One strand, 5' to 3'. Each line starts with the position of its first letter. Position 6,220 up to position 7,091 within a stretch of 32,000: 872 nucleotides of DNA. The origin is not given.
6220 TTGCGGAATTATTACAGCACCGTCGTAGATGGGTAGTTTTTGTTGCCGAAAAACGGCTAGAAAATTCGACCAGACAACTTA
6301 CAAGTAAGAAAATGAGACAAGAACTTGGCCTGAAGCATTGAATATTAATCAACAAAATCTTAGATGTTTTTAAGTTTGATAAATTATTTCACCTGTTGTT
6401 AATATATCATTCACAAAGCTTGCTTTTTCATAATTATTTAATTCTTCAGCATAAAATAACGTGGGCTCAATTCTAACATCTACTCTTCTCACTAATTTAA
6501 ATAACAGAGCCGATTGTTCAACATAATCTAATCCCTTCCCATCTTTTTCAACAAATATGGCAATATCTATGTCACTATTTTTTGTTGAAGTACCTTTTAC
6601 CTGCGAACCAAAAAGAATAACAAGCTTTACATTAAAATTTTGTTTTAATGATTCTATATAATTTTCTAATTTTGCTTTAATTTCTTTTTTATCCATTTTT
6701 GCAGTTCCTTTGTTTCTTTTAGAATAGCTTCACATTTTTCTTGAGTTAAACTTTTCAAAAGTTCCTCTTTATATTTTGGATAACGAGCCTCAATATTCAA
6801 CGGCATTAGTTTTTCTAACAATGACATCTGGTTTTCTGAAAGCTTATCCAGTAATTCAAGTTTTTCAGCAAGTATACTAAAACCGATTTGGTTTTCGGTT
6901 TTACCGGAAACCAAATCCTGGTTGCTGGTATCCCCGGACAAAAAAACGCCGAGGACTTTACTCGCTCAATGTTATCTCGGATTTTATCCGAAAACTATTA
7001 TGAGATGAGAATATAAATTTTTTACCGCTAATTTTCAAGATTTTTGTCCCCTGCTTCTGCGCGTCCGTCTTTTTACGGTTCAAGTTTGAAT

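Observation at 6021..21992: A yhaO-yhaN (sbcD/sbcC-like) gene pair pulled ~16 kb apart by a stress-regulon block with direct B repeats near both junctions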

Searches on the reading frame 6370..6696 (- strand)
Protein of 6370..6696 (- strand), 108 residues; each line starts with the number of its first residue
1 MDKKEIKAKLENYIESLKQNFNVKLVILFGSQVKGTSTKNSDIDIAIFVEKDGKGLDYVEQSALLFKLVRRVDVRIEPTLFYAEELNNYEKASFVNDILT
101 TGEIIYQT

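Call 4: search_protein_families(library=pfam, proteins=[window:6370-6696:-])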
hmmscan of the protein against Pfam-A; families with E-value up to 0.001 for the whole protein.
window:6370-6696:- (108 aa): 3 families
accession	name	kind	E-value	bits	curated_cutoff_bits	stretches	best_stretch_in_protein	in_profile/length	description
PF18765.7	Polbeta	-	5.6e-14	52.5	26.9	1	12-107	2-89/93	Polymerase beta, Nucleotidyltransferase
PF01909.29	NTP_transf_2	-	5.6e-13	49.5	21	1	11-79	2-73/93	Nucleotidyltransferase domain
PF22600.2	MTPAP-like_central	-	3.5e-06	27.6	27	1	3-54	22-68/139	Poly(A) RNA polymerase, mitochondrial-like, central palm domain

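Call 35: search_protein_families(library=padloc, proteins=[window:6370-6696:-], max_evalue=0.001)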
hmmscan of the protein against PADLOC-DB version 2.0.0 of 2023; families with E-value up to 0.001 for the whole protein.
window:6370-6696:- (108 aa): 11 families
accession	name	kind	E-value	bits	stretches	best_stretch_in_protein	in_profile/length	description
PDLC04906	PDC-S09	-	4.4e-13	47.4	1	1-77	1-80/98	-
PDLC04907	PDC-S09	-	7e-12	43.5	1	4-92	8-98/114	-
PDLC04903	PDC-S09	-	3.5e-10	38.2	1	4-99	8-102/108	-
PDLC04904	PDC-S09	-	2.4e-09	35.3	1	3-77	3-80/104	-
PDLC04368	PDC-M05A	-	6.2e-09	34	1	8-104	94-186/201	-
PDLC04902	PDC-S09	-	4e-08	31.5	1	10-74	8-74/97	-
PDLC04905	PDC-S09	-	5.9e-07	27.8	1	6-73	5-75/101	-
PDLC04372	PDC-M05A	-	8.9e-06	24.1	1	10-104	65-155/167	-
PDLC00808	Cyclase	-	1.7e-05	22.3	1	5-69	34-102/325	oligonucleotide-cyclase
PDLC04369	PDC-M05A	-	0.00018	19.2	1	9-100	91-178/201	-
PDLC00823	Cyclase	-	0.00068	17.3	1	3-65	23-85/285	oligonucleotide-cyclase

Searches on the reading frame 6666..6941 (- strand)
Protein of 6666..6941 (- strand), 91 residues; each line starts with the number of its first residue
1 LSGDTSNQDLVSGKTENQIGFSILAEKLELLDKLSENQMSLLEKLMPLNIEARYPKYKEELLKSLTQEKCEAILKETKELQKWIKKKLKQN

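Call 4: search_protein_families(library=pfam, proteins=[window:6666-6941:-])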
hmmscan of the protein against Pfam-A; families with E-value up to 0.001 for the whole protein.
window:6666-6941:- (91 aa): 1 family
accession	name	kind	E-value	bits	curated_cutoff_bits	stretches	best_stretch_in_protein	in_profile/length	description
PF05168.19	HEPN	-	5.7e-07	30.1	22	1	20-86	55-116/117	HEPN domain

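Call 35: search_protein_families(library=padloc, proteins=[window:6666-6941:-], max_evalue=0.001)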
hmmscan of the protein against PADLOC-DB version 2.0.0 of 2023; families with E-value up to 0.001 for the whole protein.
window:6666-6941:- (91 aa): 0 families
